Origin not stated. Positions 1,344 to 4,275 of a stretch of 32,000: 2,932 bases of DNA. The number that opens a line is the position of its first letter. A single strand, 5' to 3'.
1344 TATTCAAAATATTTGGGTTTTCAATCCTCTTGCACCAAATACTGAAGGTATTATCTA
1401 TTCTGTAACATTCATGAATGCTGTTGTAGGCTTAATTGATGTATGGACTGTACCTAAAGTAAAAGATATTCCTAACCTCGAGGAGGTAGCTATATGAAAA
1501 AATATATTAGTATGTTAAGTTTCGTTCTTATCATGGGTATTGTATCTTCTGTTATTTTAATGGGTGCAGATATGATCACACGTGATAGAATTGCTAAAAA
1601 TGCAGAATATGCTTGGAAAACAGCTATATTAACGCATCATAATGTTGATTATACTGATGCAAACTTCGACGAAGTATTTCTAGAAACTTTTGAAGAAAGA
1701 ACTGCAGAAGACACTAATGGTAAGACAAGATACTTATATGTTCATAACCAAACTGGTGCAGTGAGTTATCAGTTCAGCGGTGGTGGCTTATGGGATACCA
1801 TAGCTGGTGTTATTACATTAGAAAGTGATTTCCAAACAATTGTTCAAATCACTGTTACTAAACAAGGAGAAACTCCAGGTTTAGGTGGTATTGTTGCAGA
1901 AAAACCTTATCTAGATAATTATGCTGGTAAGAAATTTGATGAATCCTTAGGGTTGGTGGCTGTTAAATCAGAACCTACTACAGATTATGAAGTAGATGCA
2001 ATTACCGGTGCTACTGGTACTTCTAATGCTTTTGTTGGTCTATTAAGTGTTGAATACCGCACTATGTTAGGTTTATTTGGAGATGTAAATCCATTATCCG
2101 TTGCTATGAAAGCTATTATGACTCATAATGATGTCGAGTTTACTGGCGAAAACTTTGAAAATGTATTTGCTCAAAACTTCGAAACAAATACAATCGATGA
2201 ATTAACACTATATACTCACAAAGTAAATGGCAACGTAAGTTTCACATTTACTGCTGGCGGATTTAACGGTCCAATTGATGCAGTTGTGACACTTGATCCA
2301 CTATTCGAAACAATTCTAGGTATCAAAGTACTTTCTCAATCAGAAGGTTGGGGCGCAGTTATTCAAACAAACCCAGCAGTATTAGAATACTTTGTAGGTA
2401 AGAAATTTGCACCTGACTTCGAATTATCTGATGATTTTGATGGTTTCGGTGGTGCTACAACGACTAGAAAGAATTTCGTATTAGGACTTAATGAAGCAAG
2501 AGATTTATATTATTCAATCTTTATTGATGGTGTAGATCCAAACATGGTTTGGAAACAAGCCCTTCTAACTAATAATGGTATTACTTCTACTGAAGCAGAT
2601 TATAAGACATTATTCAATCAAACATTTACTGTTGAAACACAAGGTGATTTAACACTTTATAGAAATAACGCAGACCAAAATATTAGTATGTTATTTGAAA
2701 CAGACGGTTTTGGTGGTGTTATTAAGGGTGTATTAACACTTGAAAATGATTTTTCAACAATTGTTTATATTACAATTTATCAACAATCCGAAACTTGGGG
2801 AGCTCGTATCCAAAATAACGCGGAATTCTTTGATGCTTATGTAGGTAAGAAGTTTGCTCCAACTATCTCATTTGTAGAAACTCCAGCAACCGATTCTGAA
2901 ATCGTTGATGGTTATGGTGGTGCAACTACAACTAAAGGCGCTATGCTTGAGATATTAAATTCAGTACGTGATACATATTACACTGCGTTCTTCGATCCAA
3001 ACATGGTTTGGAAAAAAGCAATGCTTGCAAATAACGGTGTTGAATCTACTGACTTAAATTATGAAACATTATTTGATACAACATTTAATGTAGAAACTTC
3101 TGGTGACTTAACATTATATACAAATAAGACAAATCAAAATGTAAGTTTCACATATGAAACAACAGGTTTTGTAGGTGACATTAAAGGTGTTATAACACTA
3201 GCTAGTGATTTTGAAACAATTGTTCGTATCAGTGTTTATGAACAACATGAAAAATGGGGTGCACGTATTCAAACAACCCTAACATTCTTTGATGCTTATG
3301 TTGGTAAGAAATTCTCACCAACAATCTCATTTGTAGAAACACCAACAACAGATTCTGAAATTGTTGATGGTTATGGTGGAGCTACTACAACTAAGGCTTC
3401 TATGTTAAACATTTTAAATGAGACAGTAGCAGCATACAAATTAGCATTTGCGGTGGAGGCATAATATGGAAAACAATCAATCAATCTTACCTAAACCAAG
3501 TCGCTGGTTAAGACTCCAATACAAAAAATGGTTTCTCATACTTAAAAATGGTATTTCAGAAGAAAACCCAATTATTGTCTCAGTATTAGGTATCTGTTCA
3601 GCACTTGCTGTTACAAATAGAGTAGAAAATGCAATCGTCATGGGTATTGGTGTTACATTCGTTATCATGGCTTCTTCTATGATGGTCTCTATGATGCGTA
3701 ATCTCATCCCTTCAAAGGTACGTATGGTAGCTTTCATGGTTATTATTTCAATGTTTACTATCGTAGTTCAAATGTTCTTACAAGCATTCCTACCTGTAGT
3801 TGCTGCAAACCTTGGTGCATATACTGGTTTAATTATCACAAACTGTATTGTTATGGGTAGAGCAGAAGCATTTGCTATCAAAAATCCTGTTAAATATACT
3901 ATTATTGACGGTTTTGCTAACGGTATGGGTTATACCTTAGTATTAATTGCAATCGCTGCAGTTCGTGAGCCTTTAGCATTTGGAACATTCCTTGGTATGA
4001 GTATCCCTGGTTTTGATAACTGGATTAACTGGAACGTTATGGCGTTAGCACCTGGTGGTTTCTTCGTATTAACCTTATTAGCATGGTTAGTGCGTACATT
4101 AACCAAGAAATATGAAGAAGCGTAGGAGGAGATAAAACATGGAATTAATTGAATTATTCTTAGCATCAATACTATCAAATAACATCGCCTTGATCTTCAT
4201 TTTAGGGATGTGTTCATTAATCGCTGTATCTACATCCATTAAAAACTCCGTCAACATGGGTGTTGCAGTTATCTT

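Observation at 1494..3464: Quadruplicated FMN-binding ectodomain in the NqrC/RnfG-like subunit: a predicted four-flavin chain on the outer membrane face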

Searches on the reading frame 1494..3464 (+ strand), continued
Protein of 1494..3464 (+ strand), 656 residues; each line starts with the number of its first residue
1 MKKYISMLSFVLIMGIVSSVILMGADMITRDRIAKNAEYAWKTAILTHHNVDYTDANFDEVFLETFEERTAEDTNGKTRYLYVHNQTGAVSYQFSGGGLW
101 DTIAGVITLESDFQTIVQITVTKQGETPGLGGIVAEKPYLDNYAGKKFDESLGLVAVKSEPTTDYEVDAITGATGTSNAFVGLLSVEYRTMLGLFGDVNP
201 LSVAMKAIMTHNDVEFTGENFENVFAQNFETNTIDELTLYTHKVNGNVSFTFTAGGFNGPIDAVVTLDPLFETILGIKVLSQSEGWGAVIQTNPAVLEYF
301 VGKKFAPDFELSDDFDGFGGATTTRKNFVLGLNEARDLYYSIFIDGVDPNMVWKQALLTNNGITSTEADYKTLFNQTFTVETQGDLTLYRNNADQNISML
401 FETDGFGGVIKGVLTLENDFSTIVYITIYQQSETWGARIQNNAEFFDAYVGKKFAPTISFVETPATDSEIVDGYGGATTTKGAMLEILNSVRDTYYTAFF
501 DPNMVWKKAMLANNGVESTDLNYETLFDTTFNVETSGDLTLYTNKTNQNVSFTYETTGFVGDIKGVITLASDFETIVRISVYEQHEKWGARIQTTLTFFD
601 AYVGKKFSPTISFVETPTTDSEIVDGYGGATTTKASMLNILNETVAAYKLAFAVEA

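Call 52: fold_search(model_id=the predicted structure, library=pdb)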
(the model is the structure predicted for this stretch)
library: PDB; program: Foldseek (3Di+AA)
matches with E <= 10: 374; with E <= 0.001: 19
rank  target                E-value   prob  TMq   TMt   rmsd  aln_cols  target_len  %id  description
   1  4xhf_B                4.0e-08  1.00  0.20  0.54   4.8       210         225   20  Crystal structure of Shewanella oneidensis NqrC (released 2015-12-16)
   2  8a1y_C                4.4e-08  1.00  0.23  0.55   4.2       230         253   23  Sodium pumping NADH-quinone oxidoreductase with inhibitor HQNO (released 2023-06-14)
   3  7xk3_C                6.8e-08  1.00  0.23  0.54   4.4       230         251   23  Cryo-EM structure of Na+-pumping NADH-ubiquinone oxidoreductase from Vibrio cholerae, state 1 (released 2022-07-20)
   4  4xhf_A                1.3e-07  1.00  0.20  0.54   4.8       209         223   21  Crystal structure of Shewanella oneidensis NqrC (released 2015-12-16)
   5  4xhf_C                1.4e-07  1.00  0.19  0.52   5.1       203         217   21  Crystal structure of Shewanella oneidensis NqrC (released 2015-12-16)
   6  8ad0_C                1.5e-07  1.00  0.25  0.61   4.0       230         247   24  X-ray structure of Na+-NQR from Vibrio cholerae in different conformation at 3.1 A (released 2023-07-12)
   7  8a1u_C                1.6e-07  1.00  0.24  0.57   3.9       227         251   23  Sodium pumping NADH-quinone oxidoreductase with substrates NADH and Q2 (released 2023-09-20)
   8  4xhf_D                1.7e-07  1.00  0.21  0.58   3.5       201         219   21  Crystal structure of Shewanella oneidensis NqrC (released 2015-12-16)
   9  8evu_C                1.7e-07  1.00  0.23  0.55   4.4       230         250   23  Cryo EM structure of Vibrio cholerae NQR (released 2022-11-16)
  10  8a1t_C                2.0e-07  1.00  0.24  0.58   3.8       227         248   22  Sodium pumping NADH-quinone oxidoreductase (released 2023-06-14)
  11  9u5g_C                2.5e-07  1.00  0.24  0.55   4.4       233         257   23  Cryo-EM structure of Na+-translocating NADH-ubiquinone oxidoreductase NqrC-T225Y mutant from Vibrio cholerae (released 2025-06-25)
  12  4u9s                  6.0e-07  1.00  0.20  0.54   3.7       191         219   22  Crystal structure of NqrC from Vibrio cholerae (released 2014-12-03)
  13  4xa7                  1.0e-06  1.00  0.22  0.58   3.4       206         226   23  Soluble part of holo NqrC from V. harveyi (released 2015-03-18)
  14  3lwx                  3.2e-06  1.00  0.21  0.63   3.2       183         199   19  Crystal structure of Na(+)-translocating NADH-quinone reductase subunit C (YP_001302508.1) from Parabacteroides distason (released 2010-03-31)
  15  9eri_G                5.5e-06  1.00  0.20  0.53   8.6       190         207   22  Cryo-EM structure of sodium pumping Rnf complex from Acetobacterium woodii bound to NADH (released 2025-03-05)
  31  4nbq_B                6.0e-01  0.01  0.07  0.07  26.6       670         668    8  Structure of the polynucleotide phosphorylase (CBU_0852) from Coxiella burnetii (released 2015-06-17)
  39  4imh_A                8.3e-01  0.02  0.07  0.11  20.8       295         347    8  Crystal Structure of Cytoplasmic Heme Binding Protein, PhuS, from Pseudomonas aeruginosa (released 2013-09-18)
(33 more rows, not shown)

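Call 66: search_protein_representatives(protein=window:1494-3461:+)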
Query: 656 residues. Proteins with E-value up to 0.001 (for the whole library): 1404; up to 1e-10: 243; up to 1e-30: 33. The best 150 are listed.
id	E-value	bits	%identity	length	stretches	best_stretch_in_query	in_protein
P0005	1.2e-258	876.5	64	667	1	1-652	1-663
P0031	9.4e-117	407.8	59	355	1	1-346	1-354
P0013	5.1e-109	382.2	44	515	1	2-498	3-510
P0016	2.9e-102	359.9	41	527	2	1-267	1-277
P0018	8.9e-98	345.1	46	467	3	34-189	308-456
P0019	3.4e-96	339.9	37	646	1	1-652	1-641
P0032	9.3e-77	275.7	58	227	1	251-469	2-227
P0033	1.4e-69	252.0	41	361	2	1-196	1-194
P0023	1.0e-68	249.1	35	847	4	1-249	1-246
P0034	9.3e-64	232.7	68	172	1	484-653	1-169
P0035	5.0e-59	217.1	37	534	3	1-254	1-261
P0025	3.7e-56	207.6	32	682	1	1-618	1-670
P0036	7.8e-55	203.3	39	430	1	264-649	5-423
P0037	7.5e-54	200.0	37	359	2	1-258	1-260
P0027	2.2e-49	185.3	37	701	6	445-587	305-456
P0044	1.8e-40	155.8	47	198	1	1-191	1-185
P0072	5.0e-24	101.5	33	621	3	10-324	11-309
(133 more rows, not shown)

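Call 68: find_encoding_contigs(protein=P0044, flank=8000, max_places=2)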
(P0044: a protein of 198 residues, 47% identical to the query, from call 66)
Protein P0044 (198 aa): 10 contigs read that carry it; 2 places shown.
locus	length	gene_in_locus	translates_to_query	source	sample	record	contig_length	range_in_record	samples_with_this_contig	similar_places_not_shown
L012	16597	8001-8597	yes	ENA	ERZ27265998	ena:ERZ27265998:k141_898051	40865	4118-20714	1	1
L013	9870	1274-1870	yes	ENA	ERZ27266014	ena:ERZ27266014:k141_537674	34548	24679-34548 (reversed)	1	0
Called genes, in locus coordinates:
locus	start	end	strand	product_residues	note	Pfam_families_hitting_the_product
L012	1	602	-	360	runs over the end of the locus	PF00288:GHMP_kinases_N, PF08544:GHMP_kinases_C (faint)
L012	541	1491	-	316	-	PF22700:MVD-like_N, PF00288:GHMP_kinases_N, PF18376:MDD_C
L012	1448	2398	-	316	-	PF00288:GHMP_kinases_N, PF08544:GHMP_kinases_C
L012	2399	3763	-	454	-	PF01970:TctA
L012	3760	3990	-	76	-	-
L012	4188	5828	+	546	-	PF00990:GGDEF (weak), PF00563:EAL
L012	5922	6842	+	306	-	PF00892:EamA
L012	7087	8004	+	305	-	PF03116:NQR2_RnfD_RnfE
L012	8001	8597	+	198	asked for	PF04205:FMN_bind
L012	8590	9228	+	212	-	PF02508:Rnf-Nqr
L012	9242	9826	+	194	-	PF02508:Rnf-Nqr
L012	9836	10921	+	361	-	PF00111:Fer2, PF00970:FAD_binding_6, PF00175:NAD_binding_1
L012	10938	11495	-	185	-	PF04229:GrpB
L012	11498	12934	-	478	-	PF04389:Peptidase_M28 (weak), PF01546:Peptidase_M20, PF07687:M20_dimer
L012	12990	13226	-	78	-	-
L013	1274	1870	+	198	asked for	PF04205:FMN_bind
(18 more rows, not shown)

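Call 69: find_encoding_contigs(protein=P0072, flank=8000, max_places=2)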
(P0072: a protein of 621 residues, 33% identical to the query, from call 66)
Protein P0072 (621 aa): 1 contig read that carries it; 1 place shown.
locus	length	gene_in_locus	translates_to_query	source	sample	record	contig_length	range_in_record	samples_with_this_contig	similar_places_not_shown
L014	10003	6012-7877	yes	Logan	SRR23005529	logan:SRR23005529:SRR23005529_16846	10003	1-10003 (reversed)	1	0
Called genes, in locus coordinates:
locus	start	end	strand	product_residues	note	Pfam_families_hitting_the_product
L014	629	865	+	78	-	PF08281:Sigma70_r4_2, PF00196:GerE, PF04545:Sigma70_r4 (faint), PF13384:HTH_23 (weak)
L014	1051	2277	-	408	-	-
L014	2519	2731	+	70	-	-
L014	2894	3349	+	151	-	PF06177:QueT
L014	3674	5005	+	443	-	PF13375:RnfC_N, PF00037:Fer4 (faint), PF01512:Complex1_51K, PF10531:SLBB, PF12838:Fer4_7 (faint), PF12797:Fer4_2 (faint), PF13187:Fer4_9 (weak), PF13237:Fer4_10 (weak), +4 more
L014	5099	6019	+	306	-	PF03116:NQR2_RnfD_RnfE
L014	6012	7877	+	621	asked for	PF04205:FMN_bind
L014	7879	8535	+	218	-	PF02508:Rnf-Nqr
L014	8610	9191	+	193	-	PF02508:Rnf-Nqr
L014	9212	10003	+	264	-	?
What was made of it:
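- On RNF complex: L014 serves as a positive control and does show RnfC (call 69).
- Closest known: Multi-flavinylated RnfG subunits in RNF gene clusters. Same: An example retrieved here is L014, an rnfC-D-G-E-A-B operon with a 621-aa, 4-module RnfG (call 69).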

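Call 83: find_encoding_contigs(protein=P0010, flank=10000, max_places=1)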
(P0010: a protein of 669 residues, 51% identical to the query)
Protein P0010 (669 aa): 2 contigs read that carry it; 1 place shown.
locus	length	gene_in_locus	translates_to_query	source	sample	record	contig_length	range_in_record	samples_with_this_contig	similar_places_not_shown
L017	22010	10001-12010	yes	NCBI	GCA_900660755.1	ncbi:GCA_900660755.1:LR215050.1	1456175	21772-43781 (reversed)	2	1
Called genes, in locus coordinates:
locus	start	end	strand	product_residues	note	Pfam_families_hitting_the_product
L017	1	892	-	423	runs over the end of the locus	PF01938:TRAM (weak), PF05958:tRNA_U5-meth_tr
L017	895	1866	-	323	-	PF01073:3Beta_HSD, PF01370:Epimerase, PF02719:Polysacc_synt_2, PF04321:RmlD_sub_bind, PF13460:NAD_binding_10 (weak), PF16363:GDP_Man_Dehyd, PF07993:NAD_binding_4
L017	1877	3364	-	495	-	PF02074:Peptidase_M32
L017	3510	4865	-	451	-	PF00479:G6PD_N, PF02781:G6PD_C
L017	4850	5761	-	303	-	PF03446:NAD_binding_2, PF00393:6PGD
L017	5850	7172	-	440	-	PF03448:MgtE_N, PF00571:CBS, PF01769:MgtE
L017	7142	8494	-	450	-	PF03448:MgtE_N, PF00571:CBS (faint), PF01769:MgtE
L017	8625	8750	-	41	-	-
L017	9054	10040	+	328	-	PF03116:NQR2_RnfD_RnfE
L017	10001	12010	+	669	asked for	PF04205:FMN_bind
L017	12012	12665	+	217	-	PF02508:Rnf-Nqr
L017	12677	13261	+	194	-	PF02508:Rnf-Nqr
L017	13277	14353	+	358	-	PF00111:Fer2, PF00970:FAD_binding_6, PF00175:NAD_binding_1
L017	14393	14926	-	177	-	-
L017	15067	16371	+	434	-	PF02386:TrkH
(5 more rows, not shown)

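Call 84: find_encoding_contigs(protein=P0005, flank=10000, max_places=1)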
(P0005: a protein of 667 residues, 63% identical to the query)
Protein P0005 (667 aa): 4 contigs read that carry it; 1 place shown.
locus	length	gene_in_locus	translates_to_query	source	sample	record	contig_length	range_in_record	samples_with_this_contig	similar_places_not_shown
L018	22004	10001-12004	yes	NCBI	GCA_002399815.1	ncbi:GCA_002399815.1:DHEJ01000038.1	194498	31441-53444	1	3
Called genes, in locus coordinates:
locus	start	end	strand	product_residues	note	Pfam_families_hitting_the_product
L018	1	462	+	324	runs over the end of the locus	PF00356:LacI, PF00532:Peripla_BP_1 (weak), PF13377:Peripla_BP_3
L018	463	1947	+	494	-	PF01087:GalP_UDP_transf, PF02744:GalP_UDP_tr_C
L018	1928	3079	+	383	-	PF10509:GalKase_gal_bdg, PF00288:GHMP_kinases_N, PF08544:GHMP_kinases_C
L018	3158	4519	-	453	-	PF00479:G6PD_N, PF02781:G6PD_C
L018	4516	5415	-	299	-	PF03446:NAD_binding_2, PF00393:6PGD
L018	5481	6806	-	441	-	PF03448:MgtE_N, PF00571:CBS (weak), PF01769:MgtE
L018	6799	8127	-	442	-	PF14841:FliG_M (faint), PF03448:MgtE_N, PF00571:CBS (faint), PF01769:MgtE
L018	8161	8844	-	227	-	PF01325:Fe_dep_repress, PF02742:Fe_dep_repr_C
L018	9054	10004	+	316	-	PF03116:NQR2_RnfD_RnfE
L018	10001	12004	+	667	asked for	PF04205:FMN_bind, PF12745:HGTP_anticodon2 (faint), PF04205:FMN_bind (weak)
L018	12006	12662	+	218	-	PF02508:Rnf-Nqr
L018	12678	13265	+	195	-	PF02508:Rnf-Nqr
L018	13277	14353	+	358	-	PF00111:Fer2, PF00970:FAD_binding_6, PF00175:NAD_binding_1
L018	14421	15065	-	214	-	PF01813:ATP-synt_D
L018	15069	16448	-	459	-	PF02874:ATP-synt_ab_N, PF00006:ATP-synt_ab, PF22919:ATP-synt_VA_C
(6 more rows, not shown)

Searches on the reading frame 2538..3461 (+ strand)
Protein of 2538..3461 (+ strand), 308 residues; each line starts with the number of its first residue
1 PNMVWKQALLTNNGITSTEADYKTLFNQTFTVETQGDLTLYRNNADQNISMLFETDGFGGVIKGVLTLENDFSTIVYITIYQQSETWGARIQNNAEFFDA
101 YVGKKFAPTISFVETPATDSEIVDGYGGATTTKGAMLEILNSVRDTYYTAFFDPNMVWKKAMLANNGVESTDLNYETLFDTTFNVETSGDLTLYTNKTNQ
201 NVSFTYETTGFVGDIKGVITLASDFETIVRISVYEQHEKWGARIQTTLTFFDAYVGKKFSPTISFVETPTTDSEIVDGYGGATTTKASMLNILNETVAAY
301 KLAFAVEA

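Call 72: predict_structure(alignment_id=A2)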
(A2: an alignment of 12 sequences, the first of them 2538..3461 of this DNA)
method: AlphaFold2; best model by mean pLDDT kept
length: 308 residues; sequences in the alignment: 12
mean_pLDDT: 80.9   pTM: 0.68
mean pLDDT of the five models: 80.9, 80.4, 78.6, 74.4, 69.9
residues with pLDDT >= 90: 126; 70-90: 109; 50-70: 51; < 50: 22
segments of 3 or more residues with pLDDT < 50: 239-247, 276-282
pLDDT, mean of each block of 10 residues (from residue 1): 86 92 95 93 93 84 92 88 78 79 75 64 57 80 90 87 93 91 95 96 89 82 92 71 48 82 59 47 66 90 71
secondary structure, 60 per line:
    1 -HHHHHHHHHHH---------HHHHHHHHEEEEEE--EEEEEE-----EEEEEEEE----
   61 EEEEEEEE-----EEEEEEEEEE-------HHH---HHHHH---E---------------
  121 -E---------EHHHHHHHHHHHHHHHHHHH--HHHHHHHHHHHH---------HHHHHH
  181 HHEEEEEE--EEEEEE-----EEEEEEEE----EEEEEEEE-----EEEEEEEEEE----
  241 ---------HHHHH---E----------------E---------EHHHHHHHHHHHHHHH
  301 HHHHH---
elements in order: H2-12 H22-29 E30-35 E38-43 E49-56 E61-68 E74-83 H97-101 H133-151 H154-165 H175-182 E183-188 E191-196 E202-209 E214-221 E227-236 H250-254 H286-305

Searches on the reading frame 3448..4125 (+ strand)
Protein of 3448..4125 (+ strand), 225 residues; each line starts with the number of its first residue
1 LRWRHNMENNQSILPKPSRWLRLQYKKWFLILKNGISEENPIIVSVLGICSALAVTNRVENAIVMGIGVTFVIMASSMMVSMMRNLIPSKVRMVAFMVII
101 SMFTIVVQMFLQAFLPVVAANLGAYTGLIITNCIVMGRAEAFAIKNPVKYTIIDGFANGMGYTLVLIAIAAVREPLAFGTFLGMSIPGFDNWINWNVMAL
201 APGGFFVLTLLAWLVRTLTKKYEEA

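Call 3: search_protein_families(library=pfam, proteins=[window:3448-4125:+], max_evalue=0.01)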
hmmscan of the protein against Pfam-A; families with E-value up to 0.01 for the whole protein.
window:3448-4125:+ (225 aa): 1 family
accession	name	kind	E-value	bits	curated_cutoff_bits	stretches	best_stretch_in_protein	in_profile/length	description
PF02508.19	Rnf-Nqr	-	7.8e-55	186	23.8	1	29-211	2-173/174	Rnf-Nqr subunit, membrane protein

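Call 4: search_protein_families(library=ncbifam, proteins=[window:3448-4125:+], max_evalue=0.01)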
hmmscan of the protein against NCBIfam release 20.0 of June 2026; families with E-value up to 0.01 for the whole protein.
window:3448-4125:+ (225 aa): 11 families
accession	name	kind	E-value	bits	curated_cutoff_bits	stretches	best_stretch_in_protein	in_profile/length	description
NF006777.0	PRK09292.1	equivalog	4.9e-62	209.4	235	1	31-224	10-207/209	NADH:ubiquinone reductase (Na(+)-transporting) subunit D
TIGR01939.1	nqrD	equivalog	1.7e-59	201.2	244.85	1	31-222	9-205/207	NADH:ubiquinone reductase (Na(+)-transporting) subunit D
NF009070.0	PRK12405.1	subfamily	1.2e-51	175.1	184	1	28-223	4-211/231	electron transport complex subunit RsxE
TIGR01948.1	rnfE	subfamily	6.1e-50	169.5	213.4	1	31-220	3-195/196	RnfABCDGE type electron transport complex subunit E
NF041839.1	rnfE_Methano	equivalog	1.5e-46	158.7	350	1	34-217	8-193/203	Rnf electron transport complex subunit RnfE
TIGR01943.1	rnfA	subfamily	2.1e-22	80.5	229.3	1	27-179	2-160/190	RnfABCDGE type electron transport complex subunit A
NF003481.0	PRK05151.1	equivalog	1.9e-19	70.6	240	1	27-179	3-161/193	electron transport complex subunit RsxA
NF041835.1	rnfA_Methano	equivalog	4.2e-18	66.5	300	1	28-175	6-159/195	Rnf electron transport complex subunit RnfA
TIGR01940.1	nqrE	equivalog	1e-14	55.3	247.55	1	35-179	10-170/200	NADH:ubiquinone reductase (Na(+)-transporting) subunit E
NF002200.0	PRK01061.1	equivalog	1.5e-10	41.1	351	1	31-180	14-181/250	Na(+)-translocating NADH-quinone reductase subunit E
NF009108.0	PRK12456.1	equivalog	1.7e-09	38.1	398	1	31-178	8-167/199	Na(+)-translocating NADH-quinone reductase subunit E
